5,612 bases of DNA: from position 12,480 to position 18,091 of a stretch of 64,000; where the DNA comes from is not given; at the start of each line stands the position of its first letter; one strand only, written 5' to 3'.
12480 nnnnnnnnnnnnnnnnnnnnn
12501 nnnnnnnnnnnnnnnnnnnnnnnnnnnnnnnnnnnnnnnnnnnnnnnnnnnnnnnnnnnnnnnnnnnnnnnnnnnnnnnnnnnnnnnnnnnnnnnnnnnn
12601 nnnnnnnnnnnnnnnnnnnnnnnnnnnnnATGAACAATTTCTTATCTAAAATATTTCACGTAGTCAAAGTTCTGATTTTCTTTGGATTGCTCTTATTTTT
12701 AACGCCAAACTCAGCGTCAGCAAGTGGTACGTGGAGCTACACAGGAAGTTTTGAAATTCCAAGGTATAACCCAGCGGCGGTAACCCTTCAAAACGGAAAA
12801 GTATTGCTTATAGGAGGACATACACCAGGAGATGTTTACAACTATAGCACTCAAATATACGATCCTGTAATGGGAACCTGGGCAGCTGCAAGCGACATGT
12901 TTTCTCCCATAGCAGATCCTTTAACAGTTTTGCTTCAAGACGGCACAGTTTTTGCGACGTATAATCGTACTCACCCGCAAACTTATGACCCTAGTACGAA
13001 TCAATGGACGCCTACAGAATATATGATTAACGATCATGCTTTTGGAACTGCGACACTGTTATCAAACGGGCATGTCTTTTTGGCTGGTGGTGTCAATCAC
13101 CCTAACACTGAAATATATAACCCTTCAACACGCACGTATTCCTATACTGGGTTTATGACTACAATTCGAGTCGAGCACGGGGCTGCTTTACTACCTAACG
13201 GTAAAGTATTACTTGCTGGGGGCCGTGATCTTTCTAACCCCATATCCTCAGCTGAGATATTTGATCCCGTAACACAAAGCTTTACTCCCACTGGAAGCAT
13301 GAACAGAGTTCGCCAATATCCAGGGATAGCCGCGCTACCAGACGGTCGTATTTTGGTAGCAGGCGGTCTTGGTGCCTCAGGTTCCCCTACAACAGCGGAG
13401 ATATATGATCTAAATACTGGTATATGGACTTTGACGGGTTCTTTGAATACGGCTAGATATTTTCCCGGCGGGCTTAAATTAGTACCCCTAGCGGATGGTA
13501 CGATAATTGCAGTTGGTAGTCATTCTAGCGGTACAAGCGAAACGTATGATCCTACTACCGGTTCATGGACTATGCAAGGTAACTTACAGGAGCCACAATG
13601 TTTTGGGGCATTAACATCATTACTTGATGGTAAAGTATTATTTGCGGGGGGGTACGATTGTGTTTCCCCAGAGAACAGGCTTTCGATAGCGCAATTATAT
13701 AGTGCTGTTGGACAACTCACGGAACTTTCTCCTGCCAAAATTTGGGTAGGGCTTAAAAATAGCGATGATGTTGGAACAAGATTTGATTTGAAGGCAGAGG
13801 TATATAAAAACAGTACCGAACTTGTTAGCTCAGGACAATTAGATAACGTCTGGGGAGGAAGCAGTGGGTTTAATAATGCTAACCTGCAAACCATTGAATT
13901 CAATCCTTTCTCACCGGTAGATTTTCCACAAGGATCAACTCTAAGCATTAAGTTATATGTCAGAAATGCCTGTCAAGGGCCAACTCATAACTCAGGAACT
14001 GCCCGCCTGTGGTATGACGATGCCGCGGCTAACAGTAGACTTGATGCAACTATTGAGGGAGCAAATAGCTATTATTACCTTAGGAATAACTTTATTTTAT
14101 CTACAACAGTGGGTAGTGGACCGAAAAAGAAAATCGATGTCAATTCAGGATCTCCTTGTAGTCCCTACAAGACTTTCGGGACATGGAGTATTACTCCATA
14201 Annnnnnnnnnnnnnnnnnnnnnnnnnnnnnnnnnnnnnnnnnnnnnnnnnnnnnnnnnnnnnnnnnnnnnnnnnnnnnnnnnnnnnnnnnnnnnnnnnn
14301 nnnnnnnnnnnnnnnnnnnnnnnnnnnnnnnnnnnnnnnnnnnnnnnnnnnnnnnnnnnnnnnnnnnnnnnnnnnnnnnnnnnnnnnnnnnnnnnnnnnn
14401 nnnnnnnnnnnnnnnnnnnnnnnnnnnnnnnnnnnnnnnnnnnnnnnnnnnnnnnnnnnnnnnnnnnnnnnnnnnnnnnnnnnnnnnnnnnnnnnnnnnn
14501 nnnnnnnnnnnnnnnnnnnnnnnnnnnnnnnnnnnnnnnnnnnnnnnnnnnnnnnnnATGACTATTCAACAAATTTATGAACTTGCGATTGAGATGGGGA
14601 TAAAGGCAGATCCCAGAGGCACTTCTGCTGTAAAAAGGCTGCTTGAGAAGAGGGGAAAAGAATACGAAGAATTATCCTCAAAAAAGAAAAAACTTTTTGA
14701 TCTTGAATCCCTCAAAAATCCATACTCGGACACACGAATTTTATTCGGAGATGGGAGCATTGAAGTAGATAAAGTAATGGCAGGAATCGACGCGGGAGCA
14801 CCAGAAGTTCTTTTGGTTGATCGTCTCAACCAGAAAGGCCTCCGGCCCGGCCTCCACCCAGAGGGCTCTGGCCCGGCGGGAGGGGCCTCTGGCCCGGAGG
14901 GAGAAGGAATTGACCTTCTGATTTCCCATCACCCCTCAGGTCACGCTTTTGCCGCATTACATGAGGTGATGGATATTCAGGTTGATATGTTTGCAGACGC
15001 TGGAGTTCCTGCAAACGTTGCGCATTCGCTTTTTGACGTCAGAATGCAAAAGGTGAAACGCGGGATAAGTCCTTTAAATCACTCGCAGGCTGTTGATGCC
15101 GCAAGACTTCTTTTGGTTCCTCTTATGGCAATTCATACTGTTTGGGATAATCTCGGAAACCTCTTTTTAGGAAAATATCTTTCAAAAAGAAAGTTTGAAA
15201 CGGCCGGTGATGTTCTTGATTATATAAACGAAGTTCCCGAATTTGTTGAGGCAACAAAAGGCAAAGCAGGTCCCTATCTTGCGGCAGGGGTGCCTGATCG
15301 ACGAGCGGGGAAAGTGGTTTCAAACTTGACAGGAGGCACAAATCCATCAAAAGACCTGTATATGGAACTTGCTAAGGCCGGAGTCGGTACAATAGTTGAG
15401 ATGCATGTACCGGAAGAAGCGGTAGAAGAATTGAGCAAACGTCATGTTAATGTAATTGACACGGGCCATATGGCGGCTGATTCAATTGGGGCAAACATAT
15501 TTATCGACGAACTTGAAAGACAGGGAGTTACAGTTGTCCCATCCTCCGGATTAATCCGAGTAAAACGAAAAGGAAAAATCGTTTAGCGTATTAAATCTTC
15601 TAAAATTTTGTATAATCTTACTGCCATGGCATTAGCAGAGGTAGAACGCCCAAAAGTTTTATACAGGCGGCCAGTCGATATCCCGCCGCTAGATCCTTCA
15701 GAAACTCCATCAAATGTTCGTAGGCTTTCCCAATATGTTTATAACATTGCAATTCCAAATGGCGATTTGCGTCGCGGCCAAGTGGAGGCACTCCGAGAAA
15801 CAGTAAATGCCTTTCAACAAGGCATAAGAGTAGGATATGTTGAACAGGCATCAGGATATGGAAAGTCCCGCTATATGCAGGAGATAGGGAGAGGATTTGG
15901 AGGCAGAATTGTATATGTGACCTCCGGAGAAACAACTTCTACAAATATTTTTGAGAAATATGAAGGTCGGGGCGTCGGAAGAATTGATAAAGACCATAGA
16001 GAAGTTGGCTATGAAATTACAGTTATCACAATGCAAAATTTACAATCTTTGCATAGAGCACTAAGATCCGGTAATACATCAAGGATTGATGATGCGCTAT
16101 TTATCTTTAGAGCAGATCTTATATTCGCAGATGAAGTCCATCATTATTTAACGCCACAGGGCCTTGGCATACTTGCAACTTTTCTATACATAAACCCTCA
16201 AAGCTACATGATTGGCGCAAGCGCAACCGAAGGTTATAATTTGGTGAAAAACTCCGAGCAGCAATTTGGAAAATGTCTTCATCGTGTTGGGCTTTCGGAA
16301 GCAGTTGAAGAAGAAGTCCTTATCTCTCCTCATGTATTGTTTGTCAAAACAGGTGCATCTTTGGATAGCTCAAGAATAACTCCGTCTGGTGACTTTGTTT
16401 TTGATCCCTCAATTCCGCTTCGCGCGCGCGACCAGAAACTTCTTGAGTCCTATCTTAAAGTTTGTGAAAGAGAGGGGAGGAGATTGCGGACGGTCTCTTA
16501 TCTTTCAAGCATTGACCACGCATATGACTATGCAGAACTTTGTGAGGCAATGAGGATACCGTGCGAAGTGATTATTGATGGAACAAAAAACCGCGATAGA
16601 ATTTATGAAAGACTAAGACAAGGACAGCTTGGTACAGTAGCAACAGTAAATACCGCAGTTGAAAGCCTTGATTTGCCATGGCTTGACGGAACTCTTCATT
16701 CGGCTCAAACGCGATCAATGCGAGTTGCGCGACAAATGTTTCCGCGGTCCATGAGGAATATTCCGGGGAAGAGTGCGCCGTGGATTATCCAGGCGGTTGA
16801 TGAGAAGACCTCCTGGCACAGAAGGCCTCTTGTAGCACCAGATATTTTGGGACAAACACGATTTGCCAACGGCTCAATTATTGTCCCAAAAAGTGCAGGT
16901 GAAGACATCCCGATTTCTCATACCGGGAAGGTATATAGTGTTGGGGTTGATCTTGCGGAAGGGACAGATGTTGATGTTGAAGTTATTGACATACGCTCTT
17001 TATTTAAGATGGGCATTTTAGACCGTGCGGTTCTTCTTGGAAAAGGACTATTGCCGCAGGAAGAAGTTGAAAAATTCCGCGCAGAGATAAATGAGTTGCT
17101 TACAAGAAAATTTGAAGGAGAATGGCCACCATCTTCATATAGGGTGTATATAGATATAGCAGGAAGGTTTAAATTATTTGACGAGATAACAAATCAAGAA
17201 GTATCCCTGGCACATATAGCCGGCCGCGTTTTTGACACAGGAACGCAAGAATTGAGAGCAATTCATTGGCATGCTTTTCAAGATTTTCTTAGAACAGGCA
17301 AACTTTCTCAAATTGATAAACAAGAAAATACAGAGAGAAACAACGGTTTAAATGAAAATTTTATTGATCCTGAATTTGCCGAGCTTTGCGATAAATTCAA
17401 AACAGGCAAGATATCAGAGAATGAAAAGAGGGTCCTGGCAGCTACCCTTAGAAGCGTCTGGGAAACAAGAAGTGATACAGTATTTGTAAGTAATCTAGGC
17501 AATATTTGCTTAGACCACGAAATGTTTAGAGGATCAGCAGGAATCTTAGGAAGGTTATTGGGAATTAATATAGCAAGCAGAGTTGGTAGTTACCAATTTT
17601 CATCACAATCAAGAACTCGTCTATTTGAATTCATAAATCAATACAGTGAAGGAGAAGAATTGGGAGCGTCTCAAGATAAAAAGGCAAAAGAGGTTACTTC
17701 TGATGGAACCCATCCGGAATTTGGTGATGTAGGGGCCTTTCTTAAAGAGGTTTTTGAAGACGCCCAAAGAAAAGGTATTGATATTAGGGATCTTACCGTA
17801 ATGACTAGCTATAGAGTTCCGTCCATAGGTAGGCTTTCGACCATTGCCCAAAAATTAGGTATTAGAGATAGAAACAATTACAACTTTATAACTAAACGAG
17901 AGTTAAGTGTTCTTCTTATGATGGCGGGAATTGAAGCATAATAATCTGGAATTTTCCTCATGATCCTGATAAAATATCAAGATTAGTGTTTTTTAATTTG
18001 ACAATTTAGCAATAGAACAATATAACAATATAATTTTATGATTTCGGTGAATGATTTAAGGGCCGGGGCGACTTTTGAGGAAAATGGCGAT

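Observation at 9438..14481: tRNA-bounded roughly 5-kb segment with duplicated P-loop kinase genes, a GT-C glycosyltransferase gene, a Kelch beta-propeller gene and a kinase gene remnant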

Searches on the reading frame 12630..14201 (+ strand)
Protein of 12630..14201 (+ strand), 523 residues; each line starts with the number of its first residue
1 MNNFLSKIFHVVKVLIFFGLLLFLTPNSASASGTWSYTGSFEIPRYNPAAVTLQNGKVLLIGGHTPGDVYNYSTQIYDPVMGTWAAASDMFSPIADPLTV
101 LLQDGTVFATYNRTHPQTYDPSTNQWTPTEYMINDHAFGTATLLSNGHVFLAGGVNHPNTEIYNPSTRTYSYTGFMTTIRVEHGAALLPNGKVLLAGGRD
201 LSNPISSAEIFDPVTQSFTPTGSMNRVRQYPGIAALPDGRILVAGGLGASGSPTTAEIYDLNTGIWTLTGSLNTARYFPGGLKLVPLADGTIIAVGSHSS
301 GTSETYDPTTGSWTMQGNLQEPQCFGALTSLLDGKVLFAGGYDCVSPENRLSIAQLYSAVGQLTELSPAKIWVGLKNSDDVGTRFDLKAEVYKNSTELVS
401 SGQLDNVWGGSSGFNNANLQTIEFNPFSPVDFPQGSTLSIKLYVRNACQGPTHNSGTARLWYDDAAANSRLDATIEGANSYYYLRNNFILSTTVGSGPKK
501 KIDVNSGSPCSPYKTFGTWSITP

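Call 9: search_protein_families(library=pfam, proteins=[window:12630-14201:+], max_evalue=0.01)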
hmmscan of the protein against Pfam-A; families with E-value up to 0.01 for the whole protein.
window:12630-14201:+ (523 aa): 11 families
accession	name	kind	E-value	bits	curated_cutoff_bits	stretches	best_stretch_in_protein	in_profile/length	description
PF13964.12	Kelch_6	-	8.8e-27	92.6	25.3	3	184-225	5-47/50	Kelch motif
PF01344.31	Kelch_1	-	9.7e-27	92.6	20.1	3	189-225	10-46/46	Kelch motif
PF07646.21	Kelch_2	-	1.5e-18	66.2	21.3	1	228-270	1-45/48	Kelch motif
PF13418.12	Kelch_4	-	2.9e-17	62.8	21.6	2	180-224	2-47/49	Galactose oxidase, central domain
PF25210.1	Kelch_FKB95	-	2.7e-13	50.6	70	2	197-320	49-169/268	FKB95, Kelch-repeats domain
PF24681.1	Kelch_KLHDC2_KLHL20_DRC7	-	4.6e-08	33.1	50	1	148-341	10-221/221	KLHDC2/KLHL20/DRC7 Kelch-repeats domain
PF13415.12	Kelch_3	-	1.6e-07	31.7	22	0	239-278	2-42/48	Galactose oxidase, central domain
PF24981.1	Beta-prop_ATRN-LZTR1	-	2.4e-06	27.5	50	0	118-163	184-228/289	Attractin/LZTR1 beta-propeller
PF17164.10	DUF5122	-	2.6e-05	24.8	27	0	237-252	2-18/36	Domain of unknown function (DUF5122) beta-propeller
PF24996.1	NANM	-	5.7e-05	22.6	45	0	117-158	87-128/350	N-acetylneuraminate epimerase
PF07250.17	Glyoxal_oxid_N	-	8e-05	22.4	37.5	0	114-200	46-137/243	Glyoxal oxidase N-terminus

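Call 20: find_encoding_contigs(protein=window:12630-14201:+, flank=10000)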
Protein window:12630-14201:+ (523 aa): 23 contigs read that carry it; 1 place shown.
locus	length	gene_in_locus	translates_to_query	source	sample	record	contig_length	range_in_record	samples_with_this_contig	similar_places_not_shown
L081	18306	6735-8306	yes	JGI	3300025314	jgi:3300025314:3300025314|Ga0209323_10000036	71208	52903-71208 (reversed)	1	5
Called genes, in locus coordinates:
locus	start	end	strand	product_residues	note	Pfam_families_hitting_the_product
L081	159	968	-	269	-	-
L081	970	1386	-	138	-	PF09136:Glucodextran_B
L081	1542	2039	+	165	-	-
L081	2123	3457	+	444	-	PF00772:DnaB, PF03796:DnaB_C, PF13481:AAA_25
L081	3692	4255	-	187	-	PF13238:AAA_18 (weak), PF21448:DNMK (faint), PF13207:AAA_17 (weak)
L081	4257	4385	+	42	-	-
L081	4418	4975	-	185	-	PF13207:AAA_17 (faint)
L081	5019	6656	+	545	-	-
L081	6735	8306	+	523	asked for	PF07646:Kelch_2 (faint), PF07250:Glyoxal_oxid_N (faint), PF13415:Beta-prop_FBX42 (faint), PF13418:Beta-prop_TYW4 (faint), PF13964:Beta-prop_Calicin (faint), PF24681:Kelch_KLHDC2_KLHL20_DRC7 (faint), PF01344:Kelch_1 (weak), PF25210:Kelch_FKB95 (weak), +2 more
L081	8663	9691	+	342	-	-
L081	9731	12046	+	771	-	PF04851:ResIII (weak)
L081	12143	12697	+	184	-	PF08207:EFP_N, PF01132:EFP, PF09285:Elong-fact-P_C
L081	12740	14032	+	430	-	PF05977:MFS_3 (weak), PF07690:MFS_1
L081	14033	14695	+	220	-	PF01790:LGT (faint)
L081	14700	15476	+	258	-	PF00849:PseudoU_synth_2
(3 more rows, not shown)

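Call 46: search_protein_families(library=ncbifam, proteins=[window:12630-14201:+], max_evalue=1)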
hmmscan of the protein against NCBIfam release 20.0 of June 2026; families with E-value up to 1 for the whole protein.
window:12630-14201:+ (523 aa): 5 families
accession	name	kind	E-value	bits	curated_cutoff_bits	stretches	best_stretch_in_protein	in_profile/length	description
NF052501.1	RdCuOxGlxASco2837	equivalog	1.6e-24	86.2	800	4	206-293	265-351/645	radical copper oxidase GlxA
TIGR02608.1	delta_60_rpt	domain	6.6e-10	38.7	76.5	0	233-245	6-18/55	delta-60 repeat domain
NF010730.0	PRK14131.1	subfamily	6e-05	21.9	416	0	118-158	118-159/384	N-acetylneuraminate epimerase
TIGR03547.1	muta_rot_YjhT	subfamily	0.0046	16.1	256.35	0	118-158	89-130/346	YjhT family mutarotase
NF052506.1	PA5033_fam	subfamily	0.033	13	100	1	254-320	148-212/284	PA5033 family protein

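Call 49: find_homologous_proteins(query=window:12630-14201:+)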
Query window:12630-14201:+ (523 aa): 7541 proteins with E <= 0.001 among 8000 candidates; the best 120 are listed.
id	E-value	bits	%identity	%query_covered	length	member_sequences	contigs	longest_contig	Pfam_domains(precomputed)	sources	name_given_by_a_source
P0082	0.0e+0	1193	100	100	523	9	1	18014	PF07646.22,PF13418.13,PF07250.18,PF13964.13,PF24681.2,PF17164.11,PF13415.13,PF24981.2,PF01344.32,PF25210.2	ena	-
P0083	1.8e-194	665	60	100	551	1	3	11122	PF07646.22,PF13418.13,PF07250.18,PF24681.2,PF13415.13,PF24981.2,PF13540.13,PF01344.32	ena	-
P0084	3.5e-183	628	58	100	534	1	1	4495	PF24996.1,PF07646.22,PF13418.13,PF07250.18,PF13964.13,PF24681.2,PF13415.13,PF24981.2,PF01344.32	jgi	jgi:hypothetical protein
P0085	4.2e-136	473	46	68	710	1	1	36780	PF24996.1,PF07646.22,PF13418.13,PF07250.18,PF13964.13,PF24681.2,PF13415.13,PF01344.32,PF25210.2,PF13620.13,PF17210.10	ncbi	-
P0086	2.3e-130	454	36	64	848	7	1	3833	PF07646.22,PF13418.13,PF12768.14,PF24681.2,PF13415.13,PF24981.2,PF12904.14,PF01344.32,PF25210.2,PF22544.3,PF22073.3,PF24996.1,PF07250.18,PF13964.13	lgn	-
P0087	3.1e-128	447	34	61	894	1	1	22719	PF07646.22,PF13418.13,PF07250.18,PF13964.13,PF24681.2,PF13415.13,PF24981.2,PF01344.32,PF02368.25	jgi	jgi:hypothetical protein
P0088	3.7e-127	443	36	64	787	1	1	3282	PF07646.22,PF13418.13,PF07250.18,PF13964.13,PF24681.2,PF13415.13,PF24981.2,PF01344.32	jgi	-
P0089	8.9e-127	442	38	54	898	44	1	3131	PF07646.22,PF13418.13,PF07250.18,PF13964.13,PF24681.2,PF13415.13,PF24981.2,PF01344.32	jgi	-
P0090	1.5e-126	441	35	66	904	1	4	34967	PF07646.22,PF13418.13,PF12768.14,PF24681.2,PF17164.11,PF13415.13,PF24981.2,PF01344.32,PF25210.2,PF18755.7,PF24996.1,PF07250.18,PF13964.13,PF00400.39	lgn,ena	-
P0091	2.8e-126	440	35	63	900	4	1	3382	PF18755.7,PF07646.22,PF13418.13,PF07250.18,PF13964.13,PF24681.2,PF13415.13,PF24981.2,PF01344.32,PF25210.2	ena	-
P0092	3.6e-124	433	36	63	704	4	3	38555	PF07646.22,PF13418.13,PF12768.14,PF24681.2,PF13415.13,PF24981.2,PF12904.14,PF01344.32,PF25210.2,PF18755.7,PF24996.1,PF07250.18,PF13964.13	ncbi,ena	-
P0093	3.0e-122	427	35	71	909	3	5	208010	PF07646.22,PF13418.13,PF12768.14,PF24681.2,PF17164.11,PF13415.13,PF24981.2,PF13540.13,PF01344.32,PF25210.2,PF18755.7,PF24996.1,PF07250.18,PF13964.13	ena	-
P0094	3.3e-122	427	36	63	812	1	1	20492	PF07646.22,PF13418.13,PF24681.2,PF13415.13,PF24981.2,PF01344.32,PF25210.2,PF18755.7,PF24996.1,PF07250.18,PF13964.13,PF13854.13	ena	-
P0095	4.8e-121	423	31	78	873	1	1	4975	PF18755.7,PF24996.1,PF07646.22,PF13418.13,PF07250.18,PF13964.13,PF24681.2,PF13415.13,PF24981.2,PF01344.32,PF25210.2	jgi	jgi:Galactose oxidase, central domain/Kelch motif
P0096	5.5e-121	423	37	63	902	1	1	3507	PF07646.22,PF13418.13,PF24681.2,PF13415.13,PF24695.2,PF24981.2,PF01344.32,PF25210.2,PF18755.7,PF24996.1,PF07250.18,PF13964.13,PF25369.2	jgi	jgi:N-acetylneuraminic acid mutarotase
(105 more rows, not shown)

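Call 50: find_encoding_contigs(protein=P0083, flank=8000, max_places=2)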
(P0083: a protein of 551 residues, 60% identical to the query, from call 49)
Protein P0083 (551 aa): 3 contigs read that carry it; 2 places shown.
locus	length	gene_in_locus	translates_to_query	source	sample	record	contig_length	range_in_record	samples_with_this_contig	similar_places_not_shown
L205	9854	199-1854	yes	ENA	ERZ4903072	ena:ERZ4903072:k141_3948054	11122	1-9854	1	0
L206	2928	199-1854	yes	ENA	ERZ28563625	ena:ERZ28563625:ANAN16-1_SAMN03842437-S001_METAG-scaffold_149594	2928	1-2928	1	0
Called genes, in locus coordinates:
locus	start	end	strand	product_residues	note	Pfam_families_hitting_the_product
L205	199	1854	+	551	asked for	PF07250:Glyoxal_oxid_N (faint), PF13418:Beta-prop_TYW4 (faint), PF24681:Kelch_KLHDC2_KLHL20_DRC7 (faint), PF24981:Beta-prop_ATRN-LZTR1 (faint), PF01344:Kelch_1 (faint), PF07646:Kelch_2 (faint), PF13415:Beta-prop_FBX42 (weak), PF13540:RCC1_2 (faint)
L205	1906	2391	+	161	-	PF09055:Sod_Ni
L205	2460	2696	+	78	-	PF02604:PhdYeFM_antitox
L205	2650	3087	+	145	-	PF01850:PIN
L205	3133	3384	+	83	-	PF00717:Peptidase_S24 (weak), PF10502:Peptidase_S26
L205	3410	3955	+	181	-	PF08123:DOT1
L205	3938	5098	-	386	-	PF02388:FemAB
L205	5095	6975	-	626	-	PF00580:UvrD-helicase, PF13245:AAA_19, PF01443:Viral_helicase1 (faint), PF13361:UvrD_C, PF13538:UvrD_C_2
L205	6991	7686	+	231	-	PF00121:TIM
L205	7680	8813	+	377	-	PF03816:LytR_cpsA_psr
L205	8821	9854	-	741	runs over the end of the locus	PF10060:DUF2298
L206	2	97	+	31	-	?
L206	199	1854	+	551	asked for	PF07250:Glyoxal_oxid_N (faint), PF13418:Beta-prop_TYW4 (faint), PF24681:Kelch_KLHDC2_KLHL20_DRC7 (faint), PF24981:Beta-prop_ATRN-LZTR1 (faint), PF01344:Kelch_1 (faint), PF07646:Kelch_2 (faint), PF13415:Beta-prop_FBX42 (weak), PF13540:RCC1_2 (faint)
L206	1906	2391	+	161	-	PF09055:Sod_Ni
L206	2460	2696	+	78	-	PF02604:PhdYeFM_antitox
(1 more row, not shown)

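Call 51: find_encoding_contigs(protein=P0084, flank=8000, max_places=2)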
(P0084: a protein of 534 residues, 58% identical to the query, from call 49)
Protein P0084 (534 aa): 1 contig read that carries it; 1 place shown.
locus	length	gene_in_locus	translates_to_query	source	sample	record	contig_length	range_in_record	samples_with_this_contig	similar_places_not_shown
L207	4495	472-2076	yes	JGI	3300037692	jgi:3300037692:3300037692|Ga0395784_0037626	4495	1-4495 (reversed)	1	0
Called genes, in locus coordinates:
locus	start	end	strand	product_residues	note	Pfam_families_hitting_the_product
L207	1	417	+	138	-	?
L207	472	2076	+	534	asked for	PF13415:Beta-prop_FBX42 (faint), PF24681:Kelch_KLHDC2_KLHL20_DRC7 (faint), PF07250:Glyoxal_oxid_N (faint), PF13418:Beta-prop_TYW4 (faint), PF13964:Beta-prop_Calicin (faint), PF24981:Beta-prop_ATRN-LZTR1 (faint), PF24996:NANM (faint), PF01344:Kelch_1 (faint), +1 more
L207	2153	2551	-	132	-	-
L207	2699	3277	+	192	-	PF10502:Peptidase_S26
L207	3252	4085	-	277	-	PF02195:ParB_N, PF17762:HTH_ParB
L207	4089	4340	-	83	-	PF01016:Ribosomal_L27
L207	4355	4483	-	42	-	PF00829:Ribosomal_L21p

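Call 81: search_protein_families(library=padloc, proteins=[window:12630-14201:+], max_evalue=0.01)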
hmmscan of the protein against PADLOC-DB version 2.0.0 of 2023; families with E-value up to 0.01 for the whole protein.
window:12630-14201:+ (523 aa): 0 families

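Call 82: search_protein_families(library=phrogs, proteins=[window:12630-14201:+], max_evalue=0.001)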
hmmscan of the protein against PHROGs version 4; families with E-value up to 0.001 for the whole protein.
window:12630-14201:+ (523 aa): 3 families
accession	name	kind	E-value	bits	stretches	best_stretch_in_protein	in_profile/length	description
phrog_16216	-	unknown function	8.4e-44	151.1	4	159-276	224-344/418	-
phrog_12615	-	unknown function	2.1e-11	44.5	1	35-173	75-216/290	-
phrog_8229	-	unknown function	5.5e-05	23.7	0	33-92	243-304/382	-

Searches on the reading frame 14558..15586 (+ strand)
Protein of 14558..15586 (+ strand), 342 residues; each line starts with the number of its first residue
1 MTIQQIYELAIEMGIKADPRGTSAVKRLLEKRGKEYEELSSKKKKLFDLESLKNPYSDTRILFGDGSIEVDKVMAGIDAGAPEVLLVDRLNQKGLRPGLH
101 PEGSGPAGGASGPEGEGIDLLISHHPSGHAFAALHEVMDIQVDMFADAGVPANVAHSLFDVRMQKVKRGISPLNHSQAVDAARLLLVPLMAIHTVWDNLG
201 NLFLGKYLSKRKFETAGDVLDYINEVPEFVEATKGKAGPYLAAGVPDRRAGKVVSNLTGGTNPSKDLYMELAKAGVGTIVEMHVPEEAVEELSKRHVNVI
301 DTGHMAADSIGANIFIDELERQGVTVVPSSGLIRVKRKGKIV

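Call 9: search_protein_families(library=pfam, proteins=[window:14558-15586:+], max_evalue=0.01)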
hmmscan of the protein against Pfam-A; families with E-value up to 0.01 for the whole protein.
window:14558-15586:+ (342 aa): 0 families

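Call 46: search_protein_families(library=ncbifam, proteins=[window:14558-15586:+], max_evalue=1)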
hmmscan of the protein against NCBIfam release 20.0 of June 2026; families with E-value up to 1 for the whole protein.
window:14558-15586:+ (342 aa): 0 families

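Call 48: search_solved_structures(query=window:14558-15586:+, max_evalue=1)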
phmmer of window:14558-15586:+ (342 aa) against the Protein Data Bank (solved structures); distinct sequences matched with E-value up to 1: 1.
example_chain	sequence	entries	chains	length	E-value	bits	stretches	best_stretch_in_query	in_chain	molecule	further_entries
3rxy_A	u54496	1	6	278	2.8e-21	79.1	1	117-332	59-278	NIF3 protein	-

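Call 57: search_protein_families(library=pfam, proteins=[window:14558-15586:+], max_evalue=0.1)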
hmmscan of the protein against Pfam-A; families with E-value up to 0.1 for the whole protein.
window:14558-15586:+ (342 aa): 1 family
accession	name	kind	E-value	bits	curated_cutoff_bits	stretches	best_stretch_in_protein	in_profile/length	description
PF01784.24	DUF34_NIF3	-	0.013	15.6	23.4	0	224-321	142-237/256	Duf34/NIF3 (NGG1p interacting factor 3)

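Call 81: search_protein_families(library=padloc, proteins=[window:14558-15586:+], max_evalue=0.01)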
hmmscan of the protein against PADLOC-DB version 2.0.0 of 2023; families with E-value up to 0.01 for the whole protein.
window:14558-15586:+ (342 aa): 0 families

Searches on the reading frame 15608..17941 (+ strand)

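Call 9: search_protein_families(library=pfam, proteins=[window:15608-17941:+], max_evalue=0.01)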
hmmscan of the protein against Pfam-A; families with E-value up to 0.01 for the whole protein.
window:15608-17941:+ (777 aa): 2 families
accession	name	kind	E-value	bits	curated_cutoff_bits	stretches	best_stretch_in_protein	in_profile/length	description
PF04851.21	ResIII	-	7.8e-07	29.6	22.5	1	53-207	3-161/164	Type III restriction enzyme, res subunit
PF07742.17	BTG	-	0.009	16.1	23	0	478-509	18-49/117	BTG family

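Call 81: search_protein_families(library=padloc, proteins=[window:15608-17941:+], max_evalue=0.01)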
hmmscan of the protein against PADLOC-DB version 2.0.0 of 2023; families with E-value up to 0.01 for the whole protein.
window:15608-17941:+ (777 aa): 0 families
